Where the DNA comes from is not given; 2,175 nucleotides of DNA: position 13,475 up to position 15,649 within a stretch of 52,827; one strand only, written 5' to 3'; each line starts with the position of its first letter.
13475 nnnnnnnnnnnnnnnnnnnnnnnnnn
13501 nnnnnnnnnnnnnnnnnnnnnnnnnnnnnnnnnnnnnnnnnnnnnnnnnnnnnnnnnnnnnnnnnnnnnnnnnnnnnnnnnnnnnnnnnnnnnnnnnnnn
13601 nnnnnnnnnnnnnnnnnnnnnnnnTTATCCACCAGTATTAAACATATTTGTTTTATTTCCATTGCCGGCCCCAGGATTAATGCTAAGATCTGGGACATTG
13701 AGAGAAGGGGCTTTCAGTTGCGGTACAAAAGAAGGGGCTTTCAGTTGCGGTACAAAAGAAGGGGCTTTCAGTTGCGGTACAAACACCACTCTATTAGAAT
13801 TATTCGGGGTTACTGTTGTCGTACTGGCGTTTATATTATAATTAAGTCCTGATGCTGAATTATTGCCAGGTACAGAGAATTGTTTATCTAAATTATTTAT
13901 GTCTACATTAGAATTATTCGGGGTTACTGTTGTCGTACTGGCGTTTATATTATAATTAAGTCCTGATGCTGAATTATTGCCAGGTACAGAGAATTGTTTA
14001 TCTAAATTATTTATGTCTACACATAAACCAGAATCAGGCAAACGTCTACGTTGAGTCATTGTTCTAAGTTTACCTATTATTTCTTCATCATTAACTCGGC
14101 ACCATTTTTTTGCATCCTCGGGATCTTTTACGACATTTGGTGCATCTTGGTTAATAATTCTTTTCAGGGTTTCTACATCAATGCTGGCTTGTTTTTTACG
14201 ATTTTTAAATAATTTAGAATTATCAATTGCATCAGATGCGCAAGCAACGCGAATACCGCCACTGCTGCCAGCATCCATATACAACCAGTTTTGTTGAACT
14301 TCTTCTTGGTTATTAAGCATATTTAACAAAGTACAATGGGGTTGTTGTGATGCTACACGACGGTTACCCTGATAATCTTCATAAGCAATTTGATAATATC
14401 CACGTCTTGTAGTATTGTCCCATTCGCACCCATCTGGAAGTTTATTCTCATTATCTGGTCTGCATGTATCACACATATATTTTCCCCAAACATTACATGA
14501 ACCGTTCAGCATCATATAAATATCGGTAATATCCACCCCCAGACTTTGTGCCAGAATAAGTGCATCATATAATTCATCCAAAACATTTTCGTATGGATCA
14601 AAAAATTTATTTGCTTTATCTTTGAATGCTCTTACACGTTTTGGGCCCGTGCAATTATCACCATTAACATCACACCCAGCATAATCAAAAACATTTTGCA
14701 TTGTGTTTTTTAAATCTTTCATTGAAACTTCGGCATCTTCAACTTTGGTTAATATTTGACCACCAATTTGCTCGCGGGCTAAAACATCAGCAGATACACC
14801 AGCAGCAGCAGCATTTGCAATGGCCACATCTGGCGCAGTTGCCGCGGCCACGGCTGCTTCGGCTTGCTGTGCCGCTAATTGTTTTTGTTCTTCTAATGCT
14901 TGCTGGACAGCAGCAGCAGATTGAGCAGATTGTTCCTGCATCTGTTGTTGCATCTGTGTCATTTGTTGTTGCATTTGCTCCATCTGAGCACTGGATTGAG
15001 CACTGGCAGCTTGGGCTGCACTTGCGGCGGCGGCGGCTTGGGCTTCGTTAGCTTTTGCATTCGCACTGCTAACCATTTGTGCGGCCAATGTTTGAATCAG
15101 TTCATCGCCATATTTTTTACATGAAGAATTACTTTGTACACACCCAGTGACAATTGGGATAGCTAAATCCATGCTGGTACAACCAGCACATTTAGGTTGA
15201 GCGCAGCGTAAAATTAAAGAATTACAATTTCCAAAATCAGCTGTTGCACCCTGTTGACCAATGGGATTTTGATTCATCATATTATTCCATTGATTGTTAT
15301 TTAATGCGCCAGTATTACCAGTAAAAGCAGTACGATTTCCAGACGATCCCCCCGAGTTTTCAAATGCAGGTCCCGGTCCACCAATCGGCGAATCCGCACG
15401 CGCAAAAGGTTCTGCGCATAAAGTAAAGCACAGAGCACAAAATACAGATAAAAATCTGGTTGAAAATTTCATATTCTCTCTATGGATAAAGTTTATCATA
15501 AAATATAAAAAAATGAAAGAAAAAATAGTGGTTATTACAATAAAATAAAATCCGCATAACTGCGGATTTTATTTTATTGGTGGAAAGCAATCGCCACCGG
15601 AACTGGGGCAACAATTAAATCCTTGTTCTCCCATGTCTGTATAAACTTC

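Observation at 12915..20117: virB8-virB9-virB10 operon that continues into two secreted unknown proteins instead of virB11/virD4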

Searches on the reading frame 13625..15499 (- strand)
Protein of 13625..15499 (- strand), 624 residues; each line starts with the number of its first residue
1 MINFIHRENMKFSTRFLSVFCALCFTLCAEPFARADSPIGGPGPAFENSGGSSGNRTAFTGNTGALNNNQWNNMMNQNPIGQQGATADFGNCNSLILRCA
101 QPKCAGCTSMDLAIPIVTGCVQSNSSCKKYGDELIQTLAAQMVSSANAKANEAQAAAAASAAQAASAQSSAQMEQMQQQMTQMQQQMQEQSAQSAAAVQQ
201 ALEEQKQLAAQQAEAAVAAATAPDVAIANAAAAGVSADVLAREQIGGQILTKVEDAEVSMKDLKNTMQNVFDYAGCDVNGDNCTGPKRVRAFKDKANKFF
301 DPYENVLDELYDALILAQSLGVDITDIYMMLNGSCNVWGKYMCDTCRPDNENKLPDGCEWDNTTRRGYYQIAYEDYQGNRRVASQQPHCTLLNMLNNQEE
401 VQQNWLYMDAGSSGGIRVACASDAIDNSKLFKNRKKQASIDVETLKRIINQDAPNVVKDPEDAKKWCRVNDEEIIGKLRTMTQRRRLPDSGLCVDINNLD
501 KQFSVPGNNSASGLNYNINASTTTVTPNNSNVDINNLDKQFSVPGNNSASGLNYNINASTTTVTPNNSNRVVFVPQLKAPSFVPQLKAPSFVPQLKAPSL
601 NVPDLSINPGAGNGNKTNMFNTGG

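Call 3: search_protein_families(library=pfam, proteins=[window:13625-15499:-], max_evalue=0.1)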
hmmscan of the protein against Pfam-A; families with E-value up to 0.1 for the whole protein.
window:13625-15499:- (624 aa): 3 families
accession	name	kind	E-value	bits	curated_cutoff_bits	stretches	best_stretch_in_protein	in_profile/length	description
PF03153.18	TFIIA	-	0.003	18.1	36.2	1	130-254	149-278/415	Transcription factor IIA, alpha/beta subunit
PF04636.18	PA26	-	0.06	12.7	29.4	1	130-216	182-267/445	PA26 p53-induced protein (sestrin)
PF07949.17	YbbR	-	0.065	14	22.3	0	494-526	48-80/81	YbbR-like protein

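Call 4: search_protein_families(library=ncbifam, proteins=[window:13625-15499:-], max_evalue=0.1)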
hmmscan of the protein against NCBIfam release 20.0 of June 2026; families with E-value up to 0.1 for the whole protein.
window:13625-15499:- (624 aa): 3 families
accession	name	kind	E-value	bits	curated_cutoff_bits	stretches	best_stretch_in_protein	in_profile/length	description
NF041616.1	T2SS_C_SYNERG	exception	0.032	13.5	200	1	138-273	14-153/296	type II secretion system protein GspC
TIGR03185.1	DNA_S_dndD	equivalog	0.062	11.7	245.85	1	128-268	326-466/650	DNA sulfur modification protein DndD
NF005846.3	PRK07764.1-6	equivalog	0.091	11.8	625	0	144-267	445-575/628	DNA polymerase III subunit gamma and tau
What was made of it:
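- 13625..15472 (-): unkA: 615-aa secreted protein. Parts are a conserved N-terminal motif, a Cys-rich helical domain, a Q/A-rich coiled coil, an alpha/beta Cys-containing domain and a variable repeat tail. No Pfam or NCBIfam family (calls 3, 4).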

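Call 8: find_related_loci(query=window:13625-15499:-, collection=genome_contigs, flank=10000)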
Query window:13625-15499:- (624 aa) in genome_contigs; peptide patterns used: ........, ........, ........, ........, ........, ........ (x = any residue, [..] = any of these).
229 stretches matched a pattern; 8 encode a relative of the query (tblastn E <= 1e-3); 8 distinct loci.
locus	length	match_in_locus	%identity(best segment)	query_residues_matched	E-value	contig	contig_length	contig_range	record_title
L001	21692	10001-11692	79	1-621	0e+0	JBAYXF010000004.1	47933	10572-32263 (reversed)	MAG: Alphaproteobacteria bacterium isolate SO_2017_CLC_121 scaffold_627_c1_PH3_2017, whole genome shotgun sequence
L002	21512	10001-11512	71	7-505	0e+0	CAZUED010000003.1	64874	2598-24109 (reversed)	MAG TPA_asm: uncultured Muribaculaceae bacterium isolate SRP192927_co1_66 genome assembly, contig: NODE_519_length_64874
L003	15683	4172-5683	72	7-505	0e+0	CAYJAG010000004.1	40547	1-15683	MAG TPA_asm: uncultured Muribaculaceae bacterium isolate ERP122455_co3_13 genome assembly, contig: NODE_18_length_40547_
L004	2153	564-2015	40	44-487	4e-106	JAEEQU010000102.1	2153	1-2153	MAG: Alphaproteobacteria bacterium isolate Tb.RUG.342 NODE_242262_length_2153_cov_0.832182, whole genome shotgun sequenc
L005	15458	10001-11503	37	23-491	3e-95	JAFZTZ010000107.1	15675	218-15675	MAG: Alphaproteobacteria bacterium isolate RGIG8096 Water_buffalos_Rumen-2__c2908714, whole genome shotgun sequence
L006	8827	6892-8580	38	10-529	1e-85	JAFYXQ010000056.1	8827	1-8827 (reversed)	MAG: Alphaproteobacteria bacterium isolate RGIG7515 Water_buffalos_Colon.Co__c2680260, whole genome shotgun sequence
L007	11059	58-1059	50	191-495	3e-74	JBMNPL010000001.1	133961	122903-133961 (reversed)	MAG: Alphaproteobacteria bacterium isolate SBF912SR1HQ0037 scaffold_258_c1, whole genome shotgun sequence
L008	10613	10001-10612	70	3-213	3e-66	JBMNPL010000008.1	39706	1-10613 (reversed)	MAG: Alphaproteobacteria bacterium isolate SBF912SR1HQ0037 scaffold_2748_c1, whole genome shotgun sequence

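Call 16: find_homologous_proteins(query=window:13625-15499:-, max_evalue=0.001)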
Query window:13625-15499:- (624 aa): 1101 proteins with E <= 0.001 among 8000 candidates; the best 120 are listed.
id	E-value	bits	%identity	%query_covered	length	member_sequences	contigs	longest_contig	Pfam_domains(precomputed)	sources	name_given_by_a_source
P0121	0.0e+0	1382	100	99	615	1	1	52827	-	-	-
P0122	0.0e+0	1074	79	100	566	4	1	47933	-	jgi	-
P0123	6.0e-252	856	77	81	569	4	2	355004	-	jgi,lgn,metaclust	metaclust:\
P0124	1.0e-232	792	72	81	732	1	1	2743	-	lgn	-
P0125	5.9e-226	770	72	79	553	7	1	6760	-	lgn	-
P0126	6.4e-226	770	71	81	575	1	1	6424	-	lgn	-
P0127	3.0e-223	761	71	79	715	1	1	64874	-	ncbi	-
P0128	4.7e-223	760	69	84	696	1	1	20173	-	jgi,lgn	jgi:hypothetical protein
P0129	1.4e-215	735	69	81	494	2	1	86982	-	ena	-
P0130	1.6e-211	722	58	97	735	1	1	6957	-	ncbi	-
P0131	6.2e-191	654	62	77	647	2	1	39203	-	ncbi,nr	ncbi:MAG: hypothetical protein FWE50_03400 [Alphaproteobacteria bacterium]|nr:hypothetical protein [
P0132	1.2e-180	620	60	77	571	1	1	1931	-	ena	-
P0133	4.5e-164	565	65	67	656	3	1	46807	-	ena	-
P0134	5.1e-156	539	54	77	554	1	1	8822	-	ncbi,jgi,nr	ncbi:MAG: hypothetical protein LBL75_00415 [Rickettsiales bacterium]|jgi:hypothetical protein|nr:hyp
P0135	1.0e-151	525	61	65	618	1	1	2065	-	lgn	-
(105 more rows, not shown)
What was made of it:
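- Checked: The 615-aa form has a signal peptide, and the protein database calls that form (P0121, call 16).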

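Call 22: search_solved_structures(query=A2, max_evalue=10)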
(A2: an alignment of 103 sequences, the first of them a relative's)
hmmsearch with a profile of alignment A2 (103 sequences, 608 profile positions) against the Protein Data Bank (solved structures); distinct sequences matched with E-value up to 10: 6.
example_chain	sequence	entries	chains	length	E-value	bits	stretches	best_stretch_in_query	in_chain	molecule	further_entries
4gdo_A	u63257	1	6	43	0.15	13.7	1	164-201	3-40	Plectin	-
9bht_A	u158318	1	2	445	0.83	11.3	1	135-172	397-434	CiSeptin-2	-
7x5d_A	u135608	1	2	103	1.5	10.5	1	103-171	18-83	Lamin-A/C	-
9cfs_A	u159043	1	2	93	2.7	9.7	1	147-205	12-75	Long regulatory protein rop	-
5c3l_B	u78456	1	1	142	7.5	8.2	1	171-248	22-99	Nucleoporin Nup58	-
2xdj_A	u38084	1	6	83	8.4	8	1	144-191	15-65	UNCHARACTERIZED PROTEIN YBGF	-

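Call 34: predict_structure(alignment_id=A2)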
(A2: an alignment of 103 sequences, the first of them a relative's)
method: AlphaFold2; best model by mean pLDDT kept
length: 615 residues; sequences in the alignment: 103
mean_pLDDT: 62.6   pTM: 0.36
mean pLDDT of the five models: 62.6, 62.1, 61.5, 60.8, 57.3
residues with pLDDT >= 90: 72; 70-90: 195; 50-70: 126; < 50: 222
segments of 3 or more residues with pLDDT < 50: 16-59, 67-79, 159-161, 181-186, 204-214, 317-324, 421-423, 425-429, 496-615
pLDDT, mean of each block of 10 residues (from residue 1): 53 49 37 38 35 42 47 37 83 87 94 91 89 84 65 49 59 65 49 66 49 50 65 78 87 92 91 87 91 88 80 54 61 92 89 91 83 83 85 81 84 63 47 75 64 66 75 66 69 51 31 33 39 38 34 31 31 36 33 34 35 35
secondary structure, 60 per line:
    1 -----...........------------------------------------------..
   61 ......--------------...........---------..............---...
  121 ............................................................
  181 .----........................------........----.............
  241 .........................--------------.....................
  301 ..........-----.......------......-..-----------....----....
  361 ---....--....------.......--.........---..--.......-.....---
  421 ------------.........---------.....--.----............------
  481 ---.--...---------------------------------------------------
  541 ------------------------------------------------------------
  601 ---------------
elements in order: H6-16 H59-66 H81-91 H101-114 H118-181 H186-209 H216-223 H228-265 H280-310 H316-322 E329-334 E349-352 E357-360 E364-367 E370-373 E380-386 H389-397 E405-411 H413-417 H433-441 H451-455 H463-474
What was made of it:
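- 13625..15472 (-): AF2 mean pLDDT 62.6 (call 34).
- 13703..14021 (-): Perfect tandem repeats inside the 3' part of unkA: 27 bp x 3 at 13703-13783 and 114 bp x 2 at 13793-14021. This tail is disordered in the model and varies in length among relatives (calls 16, 34).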

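Call 37: fold_search(model_id=the predicted structure, library=pdb)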
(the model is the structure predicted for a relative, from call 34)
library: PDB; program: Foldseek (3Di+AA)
matches with E <= 10: 80; with E <= 0.001: 0
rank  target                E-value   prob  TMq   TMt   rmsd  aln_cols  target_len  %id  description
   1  5dac_B                1.1e+00  0.11  0.09  0.11  21.2       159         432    8  ATP-gamma-S bound Rad50 from Chaetomium thermophilum in complex with DNA (released 2016-03-02)
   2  1bg1_A                1.1e+00  0.77  0.12  0.13   7.5        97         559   20  TRANSCRIPTION FACTOR STAT3B/DNA COMPLEX (released 1999-01-13)
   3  6zca_H                1.2e+00  0.07  0.09  0.08  18.4       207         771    8  Structure of the B. subtilis RNA POLYMERASE in complex with HelD (monomer) (released 2020-10-14)
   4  6b87_A                1.8e+00  0.72  0.11  0.64   7.7        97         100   10  Crystal structure of transmembrane protein TMHC2_E (released 2018-03-14)
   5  8t8f_E                1.9e+00  0.08  0.09  0.14  18.4       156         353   10  Smc5/6 8mer (released 2023-11-15)
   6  6b87_B                2.0e+00  0.60  0.11  0.64   9.2       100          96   11  Crystal structure of transmembrane protein TMHC2_E (released 2018-03-14)
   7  5vhf_F                2.0e+00  0.02  0.06  0.09  15.9       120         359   11  Conformational Landscape of the p28-Bound Human Proteasome Regulatory Particle (released 2017-08-23)
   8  6tlc_B                2.2e+00  0.60  0.13  0.14   7.6       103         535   17  Unphosphorylated human STAT3 in complex with MS3-6 monobody (released 2020-07-22)
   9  6wvk_H                2.2e+00  0.04  0.06  0.05  19.0       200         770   10  Cryo-EM structure of Bacillus subtilis RNA Polymerase in complex with HelD (released 2020-11-18)
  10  3cwg_A                2.6e+00  0.60  0.12  0.15   5.5        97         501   16  Unphosphorylated mouse STAT3 core fragment (released 2008-07-01)
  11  2osz_A                2.6e+00  0.28  0.10  0.53   8.1        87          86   11  Structure of Nup58/45 suggests flexible nuclear pore diameter by intermolecular sliding (released 2007-04-10)
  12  8ceo_c                2.8e+00  0.51  0.10  0.46   5.3        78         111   14  Yeast RNA polymerase II transcription pre-initiation complex with core Mediator and the +1 nucleosome (released 2023-03-08)
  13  6b87_C                3.1e+00  0.66  0.12  0.68   6.9        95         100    8  Crystal structure of transmembrane protein TMHC2_E (released 2018-03-14)
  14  3r84_E                3.1e+00  0.57  0.10  0.72   4.8        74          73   15  Structure of the Mediator head subcomplex Med11/22 (released 2011-04-27)
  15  1gvh                  3.1e+00  0.02  0.08  0.10  17.9       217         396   12  The X-ray structure of ferric Escherichia coli flavohemoglobin reveals an unespected geometry of the distal heme pocket (released 2002-08-06)
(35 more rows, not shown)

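Call 48: find_related_loci(query=A2, collection=genome_contigs, flank=10000)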
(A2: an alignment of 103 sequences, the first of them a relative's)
Query A2 (615 aa) in genome_contigs; peptide patterns used: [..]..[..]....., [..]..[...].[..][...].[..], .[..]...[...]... (x = any residue, [..] = any of these).
324 stretches matched a pattern; 259 encode a relative of the query (tblastn E <= 1e-3); the best 80 are kept; 80 distinct loci.
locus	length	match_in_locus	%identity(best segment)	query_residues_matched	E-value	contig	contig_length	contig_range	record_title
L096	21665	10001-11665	79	1-612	0e+0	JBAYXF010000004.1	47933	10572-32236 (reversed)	MAG: Alphaproteobacteria bacterium isolate SO_2017_CLC_121 scaffold_627_c1_PH3_2017, whole genome shotgun sequence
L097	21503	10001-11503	71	1-496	0e+0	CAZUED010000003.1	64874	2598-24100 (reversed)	MAG TPA_asm: uncultured Muribaculaceae bacterium isolate SRP192927_co1_66 genome assembly, contig: NODE_519_length_64874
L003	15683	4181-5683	72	1-496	0e+0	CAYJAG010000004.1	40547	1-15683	MAG TPA_asm: uncultured Muribaculaceae bacterium isolate ERP122455_co3_13 genome assembly, contig: NODE_18_length_40547_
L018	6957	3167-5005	58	1-607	0e+0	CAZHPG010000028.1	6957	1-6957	MAG TPA_asm: uncultured Muribaculaceae bacterium isolate SRP220891_co1_206 genome assembly, contig: NODE_21521_length_69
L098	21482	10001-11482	62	1-482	7e-174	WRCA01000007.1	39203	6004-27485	MAG: Alphaproteobacteria bacterium isolate Lab288P3bin104 Ga0123353_10000758, whole genome shotgun sequence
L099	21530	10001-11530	65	2-482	1e-170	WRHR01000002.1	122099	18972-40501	MAG: Alphaproteobacteria bacterium isolate Nt197P3bin125 Ga0082212_10000107, whole genome shotgun sequence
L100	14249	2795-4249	54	11-482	1e-145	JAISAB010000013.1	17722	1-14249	MAG: Rickettsiales bacterium isolate Gx481_bin12 k119_286686, whole genome shotgun sequence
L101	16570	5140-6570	58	28-487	8e-140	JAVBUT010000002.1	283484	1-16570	MAG: Alphaproteobacteria bacterium isolate EPI_MAG_00286 c_000010924762, whole genome shotgun sequence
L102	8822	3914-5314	54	6-485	8e-133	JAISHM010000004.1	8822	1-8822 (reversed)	MAG: Rickettsiales bacterium isolate Hm464_bin176 k119_1586886, whole genome shotgun sequence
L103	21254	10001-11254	55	79-506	6e-133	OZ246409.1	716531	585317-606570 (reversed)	MAG: uncultured Muribaculaceae bacterium isolate SRP089250_co1_503 genome assembly, chromosome: 1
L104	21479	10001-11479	52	6-490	1e-127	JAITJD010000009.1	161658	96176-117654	MAG: Rickettsiales bacterium isolate Pcl387_bin15 k119_674204, whole genome shotgun sequence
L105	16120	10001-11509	49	16-498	3e-126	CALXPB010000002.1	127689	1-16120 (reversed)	MAG: uncultured Alphaproteobacteria bacterium isolate BRZ_R__bin77 genome assembly, contig: BRZ_R__NODE_175_length_12768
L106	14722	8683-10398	48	6-585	4e-126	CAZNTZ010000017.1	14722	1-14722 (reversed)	MAG TPA_asm: uncultured Muribaculaceae bacterium isolate SRP192927_co1_972 genome assembly, contig: NODE_8936_length_147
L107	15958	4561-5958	55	6-480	4e-124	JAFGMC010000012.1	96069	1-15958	MAG: Alphaproteobacteria bacterium isolate Zod_Metabat.441 k87_10241782, whole genome shotgun sequence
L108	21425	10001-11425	50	1-479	3e-123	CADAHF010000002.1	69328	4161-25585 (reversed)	MAG: uncultured proteobacterium isolate RUG13292 genome assembly, contig: RUG13292_asm_2, whole genome shotgun sequence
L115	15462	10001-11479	48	46-499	2e-115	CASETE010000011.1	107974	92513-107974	uncultured proteobacterium isolate SI.O98.metabat-bins.90 genome assembly, contig: SI.O98.metabat-bins.90.fa_k141_226981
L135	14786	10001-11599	45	1-492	4e-109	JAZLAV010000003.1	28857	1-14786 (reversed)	MAG: Candidatus Enterousia sp. isolate T1900045072_TC20190066.MAGScoT_cleanbin_000021 SGB_4619_k141_517848, whole genome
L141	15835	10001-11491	45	46-498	3e-107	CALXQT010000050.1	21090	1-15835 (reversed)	MAG: uncultured Alphaproteobacteria bacterium isolate E20__bin73 genome assembly, contig: E20__k127_4621757, whole genom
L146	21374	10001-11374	46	22-502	2e-106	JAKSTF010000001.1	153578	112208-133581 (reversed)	MAG: Alphaproteobacteria bacterium isolate Horse_feces300 MAG300_1, whole genome shotgun sequence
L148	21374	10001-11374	46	22-502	3e-106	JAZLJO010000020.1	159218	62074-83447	MAG: Candidatus Enterousia sp. isolate T1900044962_TA20190024.MAGScoT_cleanbin_000037 SGB_3966_k141_52346, whole genome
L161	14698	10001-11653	43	1-494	6e-104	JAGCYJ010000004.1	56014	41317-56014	MAG: Alphaproteobacteria bacterium isolate RGIG10235 Yak_Rumen-5__c1180006, whole genome shotgun sequence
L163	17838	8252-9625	46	22-494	3e-103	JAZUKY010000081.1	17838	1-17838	MAG: Candidatus Enterousia sp. isolate T1900045247_TH20190017.MAGScoT_cleanbin_000110 SGB_5674_k141_3277634, whole genom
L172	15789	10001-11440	47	46-485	1e-101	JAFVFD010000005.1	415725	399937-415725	MAG: Alphaproteobacteria bacterium isolate RGIG5114 Roe_deer_Rumen.Co__c1262861, whole genome shotgun sequence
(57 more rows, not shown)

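Call 53: search_protein_families(library=pfam, proteins=[L146:5320-6009:+, L146:6552-6842:+, L146:6835-9261:+, L146:9270-9890:+, L172:6546-9671:+, L108:3036-4343:+, L141:12796-14019:-, L115:14056-14988:+, L161:5280-5759:+, L135:4198-4707:+], max_evalue=0.05)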
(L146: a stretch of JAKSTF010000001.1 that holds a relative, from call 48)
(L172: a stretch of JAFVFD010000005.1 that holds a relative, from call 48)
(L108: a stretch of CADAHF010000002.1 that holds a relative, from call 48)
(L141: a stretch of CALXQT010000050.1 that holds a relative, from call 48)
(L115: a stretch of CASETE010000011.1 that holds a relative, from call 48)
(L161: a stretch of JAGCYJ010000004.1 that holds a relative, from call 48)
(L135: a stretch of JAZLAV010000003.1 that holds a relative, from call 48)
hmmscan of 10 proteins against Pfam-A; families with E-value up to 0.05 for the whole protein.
L146:5320-6009:+ (229 aa): 1 family
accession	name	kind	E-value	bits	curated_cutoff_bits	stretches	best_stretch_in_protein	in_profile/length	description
PF01458.23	SUFBD_core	-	0.0043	17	27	1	85-213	94-223/232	SUF system FeS cluster assembly, SufBD core domain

L146:6552-6842:+ (96 aa): 1 family
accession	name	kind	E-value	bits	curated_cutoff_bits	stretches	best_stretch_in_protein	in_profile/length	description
PF05101.18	VirB3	-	8.9e-08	32.8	23.9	1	2-85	2-73/84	Type IV secretory pathway, VirB3-like protein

L146:6835-9261:+ (808 aa): 3 families
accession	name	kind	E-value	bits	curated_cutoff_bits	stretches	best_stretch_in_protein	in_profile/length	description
PF03135.19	CagE_TrbE_VirB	-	1.1e-11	45.5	21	1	215-387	36-201/204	CagE, TrbE, VirB family, component of type IV transporter system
PF01935.23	DUF87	-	0.027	15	23.2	0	450-538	28-123/220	Helicase HerA, central domain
PF01580.24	FtsK_SpoIIIE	-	0.034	14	24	0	412-466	11-60/221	FtsK/SpoIIIE family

L146:9270-9890:+ (206 aa): 0 families

L172:6546-9671:+ (1041 aa): 0 families

L108:3036-4343:+ (435 aa): 0 families

L141:12796-14019:- (407 aa): 0 families

L115:14056-14988:+ (310 aa): 0 families

L161:5280-5759:+ (159 aa): 0 families

L135:4198-4707:+ (169 aa): 4 families
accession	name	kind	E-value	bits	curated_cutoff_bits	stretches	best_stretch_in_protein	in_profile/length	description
PF13717.11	Zn_ribbon_4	-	3.5e-06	27.3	30.3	1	1-32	1-36/36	zinc-ribbon domain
PF08592.16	Anthrone_oxy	-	0.0031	18.1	27.3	1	27-67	21-62/106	Anthrone oxygenase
PF01667.23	Ribosomal_S27e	-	0.0081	16.3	24.5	1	1-30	6-35/55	Ribosomal protein S27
PF13719.11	Zn_ribbon_5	-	0.013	15.7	29.3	1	1-32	1-36/37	zinc-ribbon domain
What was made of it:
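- On Complete functional T4SS (any type): virB3-virB4 occur in relatives (PF05101 at 8.9e-8, PF03135 at 1.1e-11, call 53).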
